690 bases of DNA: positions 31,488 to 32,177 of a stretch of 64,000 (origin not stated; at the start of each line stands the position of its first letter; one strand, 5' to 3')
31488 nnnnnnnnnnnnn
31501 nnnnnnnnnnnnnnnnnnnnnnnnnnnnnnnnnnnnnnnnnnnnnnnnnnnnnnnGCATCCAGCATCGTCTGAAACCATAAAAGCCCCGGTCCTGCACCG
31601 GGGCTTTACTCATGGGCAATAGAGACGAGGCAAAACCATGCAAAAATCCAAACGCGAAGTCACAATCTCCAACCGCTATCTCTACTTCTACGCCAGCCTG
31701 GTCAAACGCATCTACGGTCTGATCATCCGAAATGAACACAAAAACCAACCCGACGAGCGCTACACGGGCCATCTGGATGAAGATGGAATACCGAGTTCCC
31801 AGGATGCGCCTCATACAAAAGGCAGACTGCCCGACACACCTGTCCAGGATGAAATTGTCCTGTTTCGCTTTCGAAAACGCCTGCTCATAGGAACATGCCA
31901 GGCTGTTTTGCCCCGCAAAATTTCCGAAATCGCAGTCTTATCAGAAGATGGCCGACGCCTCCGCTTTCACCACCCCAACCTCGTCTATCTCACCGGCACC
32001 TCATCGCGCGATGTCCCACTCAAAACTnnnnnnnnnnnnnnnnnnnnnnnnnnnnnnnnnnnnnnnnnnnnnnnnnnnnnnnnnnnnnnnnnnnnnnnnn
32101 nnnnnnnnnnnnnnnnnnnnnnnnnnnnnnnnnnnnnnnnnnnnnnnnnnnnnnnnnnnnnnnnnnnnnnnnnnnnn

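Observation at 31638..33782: RNB-family protein whose catalytic DxxxxDxDD motif is replaced (probable pseudo-exoribonuclease)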

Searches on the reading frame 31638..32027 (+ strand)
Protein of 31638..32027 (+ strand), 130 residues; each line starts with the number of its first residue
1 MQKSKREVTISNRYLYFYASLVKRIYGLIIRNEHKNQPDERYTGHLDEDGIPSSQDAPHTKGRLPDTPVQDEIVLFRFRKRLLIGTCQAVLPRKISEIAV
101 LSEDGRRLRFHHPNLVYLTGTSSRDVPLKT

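Call 60: predict_structure(alignment_id=A4)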
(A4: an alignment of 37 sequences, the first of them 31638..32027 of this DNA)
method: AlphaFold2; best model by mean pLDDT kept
length: 130 residues; sequences in the alignment: 37
mean_pLDDT: 59.9   pTM: 0.49
mean pLDDT of the five models: 59.9, 58.4, 54.6, 53.6, 50.6
residues with pLDDT >= 90: 0; 70-90: 41; 50-70: 54; < 50: 35
segments of 3 or more residues with pLDDT < 50: 1-9, 43-45, 47-64
pLDDT, mean of each block of 10 residues (from residue 1): 42 55 56 53 47 34 55 76 77 75 81 73 55
secondary structure, 60 per line:
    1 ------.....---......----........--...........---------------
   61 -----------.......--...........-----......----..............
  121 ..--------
elements in order: E7-11 E15-20 E25-32 E35-45 E72-78 E81-91 E97-102 E107-111 E115-122

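Call 72: search_protein_families(library=pfam, proteins=[window:31638-32027:+], max_evalue=10)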
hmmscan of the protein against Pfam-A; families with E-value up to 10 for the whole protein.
window:31638-32027:+ (130 aa): 0 families
